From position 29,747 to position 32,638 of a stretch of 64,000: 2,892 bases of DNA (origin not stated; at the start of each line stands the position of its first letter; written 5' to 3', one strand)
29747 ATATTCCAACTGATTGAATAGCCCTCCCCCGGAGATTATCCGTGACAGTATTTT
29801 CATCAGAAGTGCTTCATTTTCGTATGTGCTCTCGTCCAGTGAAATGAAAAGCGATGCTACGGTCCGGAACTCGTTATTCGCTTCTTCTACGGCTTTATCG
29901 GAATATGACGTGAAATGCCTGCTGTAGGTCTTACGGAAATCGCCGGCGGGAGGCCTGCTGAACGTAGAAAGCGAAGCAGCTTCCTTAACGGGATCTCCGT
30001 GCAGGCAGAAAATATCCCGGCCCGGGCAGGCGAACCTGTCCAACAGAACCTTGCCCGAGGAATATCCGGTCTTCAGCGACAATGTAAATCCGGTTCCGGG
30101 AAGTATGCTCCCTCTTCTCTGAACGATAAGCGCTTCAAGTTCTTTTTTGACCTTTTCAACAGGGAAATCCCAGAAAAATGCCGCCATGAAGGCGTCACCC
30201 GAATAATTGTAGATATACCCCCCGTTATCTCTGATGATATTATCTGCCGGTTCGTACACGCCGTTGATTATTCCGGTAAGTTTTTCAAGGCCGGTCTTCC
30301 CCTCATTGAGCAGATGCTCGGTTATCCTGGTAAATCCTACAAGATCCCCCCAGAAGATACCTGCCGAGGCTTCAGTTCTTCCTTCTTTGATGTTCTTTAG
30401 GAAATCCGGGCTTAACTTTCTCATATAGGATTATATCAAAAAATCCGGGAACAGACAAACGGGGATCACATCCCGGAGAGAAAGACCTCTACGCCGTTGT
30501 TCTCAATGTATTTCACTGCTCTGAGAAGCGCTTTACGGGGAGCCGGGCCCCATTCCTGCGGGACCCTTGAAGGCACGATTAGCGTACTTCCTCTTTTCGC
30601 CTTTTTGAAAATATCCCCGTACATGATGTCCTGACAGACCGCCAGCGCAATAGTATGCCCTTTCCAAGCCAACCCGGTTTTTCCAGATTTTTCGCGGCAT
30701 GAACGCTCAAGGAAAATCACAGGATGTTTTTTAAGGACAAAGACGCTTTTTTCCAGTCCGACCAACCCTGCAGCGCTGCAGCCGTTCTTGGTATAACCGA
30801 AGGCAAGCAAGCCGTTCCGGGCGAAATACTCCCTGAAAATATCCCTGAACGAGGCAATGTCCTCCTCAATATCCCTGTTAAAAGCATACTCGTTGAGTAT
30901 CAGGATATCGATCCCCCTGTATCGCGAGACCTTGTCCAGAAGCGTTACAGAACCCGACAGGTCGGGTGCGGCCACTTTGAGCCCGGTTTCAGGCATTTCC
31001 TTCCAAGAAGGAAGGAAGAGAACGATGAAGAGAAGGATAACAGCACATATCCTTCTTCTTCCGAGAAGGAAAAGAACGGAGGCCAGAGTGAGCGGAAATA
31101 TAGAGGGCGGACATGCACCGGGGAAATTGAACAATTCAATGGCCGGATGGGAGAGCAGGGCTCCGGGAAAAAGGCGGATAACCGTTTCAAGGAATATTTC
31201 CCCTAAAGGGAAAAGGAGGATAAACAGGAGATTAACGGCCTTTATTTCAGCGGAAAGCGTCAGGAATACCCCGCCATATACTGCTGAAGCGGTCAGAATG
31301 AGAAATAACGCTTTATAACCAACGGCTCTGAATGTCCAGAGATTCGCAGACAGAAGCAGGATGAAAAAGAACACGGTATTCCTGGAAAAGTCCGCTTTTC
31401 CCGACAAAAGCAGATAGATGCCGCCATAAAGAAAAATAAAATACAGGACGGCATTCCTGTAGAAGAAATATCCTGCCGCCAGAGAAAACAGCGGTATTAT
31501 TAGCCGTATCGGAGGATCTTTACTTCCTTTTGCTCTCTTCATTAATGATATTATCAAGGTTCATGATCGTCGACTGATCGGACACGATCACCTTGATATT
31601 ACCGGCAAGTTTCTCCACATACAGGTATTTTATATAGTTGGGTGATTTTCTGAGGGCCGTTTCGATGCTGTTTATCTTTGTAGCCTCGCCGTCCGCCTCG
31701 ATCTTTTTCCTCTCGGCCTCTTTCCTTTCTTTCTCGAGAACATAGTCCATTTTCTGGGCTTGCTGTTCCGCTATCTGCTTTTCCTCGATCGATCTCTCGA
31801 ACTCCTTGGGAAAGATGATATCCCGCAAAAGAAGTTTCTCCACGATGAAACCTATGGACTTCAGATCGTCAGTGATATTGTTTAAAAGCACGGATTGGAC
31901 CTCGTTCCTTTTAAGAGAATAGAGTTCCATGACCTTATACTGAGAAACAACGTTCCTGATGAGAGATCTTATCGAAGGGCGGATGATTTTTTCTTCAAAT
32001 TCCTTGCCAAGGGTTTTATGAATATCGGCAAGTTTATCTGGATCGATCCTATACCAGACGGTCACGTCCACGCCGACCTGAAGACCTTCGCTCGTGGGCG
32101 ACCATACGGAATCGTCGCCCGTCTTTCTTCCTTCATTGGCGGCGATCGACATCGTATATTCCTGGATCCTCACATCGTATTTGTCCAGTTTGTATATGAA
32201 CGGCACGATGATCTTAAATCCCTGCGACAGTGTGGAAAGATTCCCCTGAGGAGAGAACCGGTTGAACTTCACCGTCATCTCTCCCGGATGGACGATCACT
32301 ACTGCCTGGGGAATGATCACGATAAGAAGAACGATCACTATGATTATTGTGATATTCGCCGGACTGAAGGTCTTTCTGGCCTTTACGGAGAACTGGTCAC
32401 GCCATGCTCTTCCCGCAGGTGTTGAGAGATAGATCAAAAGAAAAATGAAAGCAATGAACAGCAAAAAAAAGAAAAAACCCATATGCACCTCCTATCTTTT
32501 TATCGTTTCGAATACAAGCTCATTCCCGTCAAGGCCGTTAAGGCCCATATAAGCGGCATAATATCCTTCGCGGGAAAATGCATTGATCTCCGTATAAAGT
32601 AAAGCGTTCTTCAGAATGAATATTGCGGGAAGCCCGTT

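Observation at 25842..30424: Tandem-cyclase / NB-ARC-ATPase / TPR signalling protein co-operonic with a standalone triple-PASTA protein and PBP1A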

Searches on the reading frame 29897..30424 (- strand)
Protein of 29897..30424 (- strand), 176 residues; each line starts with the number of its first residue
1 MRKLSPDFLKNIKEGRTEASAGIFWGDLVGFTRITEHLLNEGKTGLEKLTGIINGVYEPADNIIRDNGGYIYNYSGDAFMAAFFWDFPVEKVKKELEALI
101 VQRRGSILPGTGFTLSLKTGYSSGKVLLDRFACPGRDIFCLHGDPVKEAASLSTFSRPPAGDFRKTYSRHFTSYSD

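Call 17: search_solved_structures(query=window:29897-30424:-, max_evalue=10, show_alignments=3)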
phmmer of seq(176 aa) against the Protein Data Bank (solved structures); distinct sequences matched with E-value up to 10: 23.
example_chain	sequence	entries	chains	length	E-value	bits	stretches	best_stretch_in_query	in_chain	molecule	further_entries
4yus_A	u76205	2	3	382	4.3e-05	26.7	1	23-157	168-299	Family 3 adenylate cyclase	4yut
9f1w_A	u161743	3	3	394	5.7e-05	26.3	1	23-157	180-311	Family 3 adenylate cyclase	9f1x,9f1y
5x4t_A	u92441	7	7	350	8.6e-05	25.7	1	23-157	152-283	Photoactivated adenylyl cyclase | Family 3 adenylate cyclase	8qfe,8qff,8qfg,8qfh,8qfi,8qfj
9f1z_A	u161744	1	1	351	8.9e-05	25.6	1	23-157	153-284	Family 3 adenylate cyclase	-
5x4u_A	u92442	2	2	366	9.6e-05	25.5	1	23-157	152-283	Photoactivated adenylyl cyclase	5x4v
3r5g_A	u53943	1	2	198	0.0036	20.4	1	22-100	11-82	CyaB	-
6ao9_A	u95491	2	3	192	0.23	14.5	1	19-160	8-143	Bacterio-rhodopsin/guanylyl cyclase 1 fusion protein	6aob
5mbg_A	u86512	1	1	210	0.24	14.4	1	23-157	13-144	Beta subunit of photoactivated adenylyl cyclase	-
6sir_A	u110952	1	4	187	0.31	14.1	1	20-157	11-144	Nucleotide cyclase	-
1wc0_A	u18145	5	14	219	0.4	13.7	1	23-85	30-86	ADENYLATE CYCLASE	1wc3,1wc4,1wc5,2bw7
4m16_A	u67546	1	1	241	0.42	13.6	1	103-149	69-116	Bartonella effector protein (Bep) substrate of VirB T4SS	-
1wc1_A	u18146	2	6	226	0.44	13.6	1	23-85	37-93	ADENYLATE CYCLASE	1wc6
8fx4_D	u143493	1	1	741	0.45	13.6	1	20-150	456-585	Guanylyl cyclase C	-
7r65_A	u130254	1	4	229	0.47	13.5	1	55-85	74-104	Adenylate/guanylate cyclase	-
2a0m_A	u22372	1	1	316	0.54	13.3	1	75-148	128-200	ARGINASE SUPERFAMILY PROTEIN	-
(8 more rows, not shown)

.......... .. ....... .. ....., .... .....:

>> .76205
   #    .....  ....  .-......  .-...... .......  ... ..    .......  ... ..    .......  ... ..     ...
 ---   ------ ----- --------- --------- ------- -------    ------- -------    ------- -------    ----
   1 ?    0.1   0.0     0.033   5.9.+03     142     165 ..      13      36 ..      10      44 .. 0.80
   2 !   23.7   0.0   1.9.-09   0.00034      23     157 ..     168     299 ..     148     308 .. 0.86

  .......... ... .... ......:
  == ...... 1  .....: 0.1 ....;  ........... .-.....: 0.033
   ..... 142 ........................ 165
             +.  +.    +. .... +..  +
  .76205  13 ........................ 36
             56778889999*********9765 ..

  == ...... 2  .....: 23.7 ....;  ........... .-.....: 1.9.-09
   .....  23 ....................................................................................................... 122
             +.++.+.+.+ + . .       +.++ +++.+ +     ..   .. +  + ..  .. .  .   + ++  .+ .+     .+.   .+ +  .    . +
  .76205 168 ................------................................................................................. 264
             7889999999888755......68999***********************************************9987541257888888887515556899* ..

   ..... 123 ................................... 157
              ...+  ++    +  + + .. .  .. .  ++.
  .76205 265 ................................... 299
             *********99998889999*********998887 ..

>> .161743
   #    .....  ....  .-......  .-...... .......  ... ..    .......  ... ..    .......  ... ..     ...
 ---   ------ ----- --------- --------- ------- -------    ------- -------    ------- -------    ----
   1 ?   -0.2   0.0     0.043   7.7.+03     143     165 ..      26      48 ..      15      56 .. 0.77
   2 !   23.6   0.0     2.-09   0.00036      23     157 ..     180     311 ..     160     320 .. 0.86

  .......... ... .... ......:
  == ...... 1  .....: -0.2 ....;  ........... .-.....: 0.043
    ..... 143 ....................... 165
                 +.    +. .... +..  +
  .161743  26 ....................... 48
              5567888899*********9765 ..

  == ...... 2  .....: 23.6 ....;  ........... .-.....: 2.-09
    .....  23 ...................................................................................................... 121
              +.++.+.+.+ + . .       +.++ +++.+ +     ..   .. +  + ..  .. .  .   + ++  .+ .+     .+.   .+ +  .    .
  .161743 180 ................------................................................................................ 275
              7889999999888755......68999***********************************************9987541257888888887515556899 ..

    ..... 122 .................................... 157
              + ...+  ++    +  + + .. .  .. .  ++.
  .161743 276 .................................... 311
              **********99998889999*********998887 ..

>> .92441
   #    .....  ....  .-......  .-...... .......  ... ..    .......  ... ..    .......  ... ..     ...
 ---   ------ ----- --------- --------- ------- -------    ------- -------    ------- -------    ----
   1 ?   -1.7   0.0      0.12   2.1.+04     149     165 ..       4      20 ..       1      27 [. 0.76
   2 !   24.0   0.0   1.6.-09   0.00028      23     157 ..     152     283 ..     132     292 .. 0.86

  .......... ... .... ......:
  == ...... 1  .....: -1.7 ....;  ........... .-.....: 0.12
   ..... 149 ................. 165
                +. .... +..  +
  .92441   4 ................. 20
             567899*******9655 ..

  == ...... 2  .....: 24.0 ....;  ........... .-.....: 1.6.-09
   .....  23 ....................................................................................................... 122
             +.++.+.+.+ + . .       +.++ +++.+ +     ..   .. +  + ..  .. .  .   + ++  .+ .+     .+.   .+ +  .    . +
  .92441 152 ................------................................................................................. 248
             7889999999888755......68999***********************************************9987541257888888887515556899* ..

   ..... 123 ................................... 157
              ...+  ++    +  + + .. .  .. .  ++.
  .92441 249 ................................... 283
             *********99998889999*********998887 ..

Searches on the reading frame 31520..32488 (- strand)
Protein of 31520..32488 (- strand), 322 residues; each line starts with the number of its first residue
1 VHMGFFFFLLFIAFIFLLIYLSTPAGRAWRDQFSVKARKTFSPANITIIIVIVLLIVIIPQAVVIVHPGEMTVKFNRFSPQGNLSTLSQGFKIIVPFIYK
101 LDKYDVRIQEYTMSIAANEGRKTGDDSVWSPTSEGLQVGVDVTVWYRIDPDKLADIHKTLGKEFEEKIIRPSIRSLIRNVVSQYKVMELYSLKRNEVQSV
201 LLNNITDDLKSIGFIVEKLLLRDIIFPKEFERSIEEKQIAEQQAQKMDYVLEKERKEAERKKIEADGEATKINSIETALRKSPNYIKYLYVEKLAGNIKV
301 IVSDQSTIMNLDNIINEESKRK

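Call 6: search_protein_families(library=pfam, proteins=[window:31520-32488:-], max_evalue=0.01)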
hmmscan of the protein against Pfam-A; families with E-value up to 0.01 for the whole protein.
window:31520-32488:- (322 aa): 2 families
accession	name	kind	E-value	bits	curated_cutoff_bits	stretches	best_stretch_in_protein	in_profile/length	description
PF01145.31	Band_7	-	3.1e-34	119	23.6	1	65-257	2-175/176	SPFH domain / Band 7 family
PF13421.11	Band_7_1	-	0.0064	16.6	24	0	169-238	137-207/211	SPFH domain-Band 7 family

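Call 74: search_protein_families(library=padloc, proteins=[window:31520-32488:-], max_evalue=0.001)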
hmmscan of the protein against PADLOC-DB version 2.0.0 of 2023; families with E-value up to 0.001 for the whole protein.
window:31520-32488:- (322 aa): 0 families
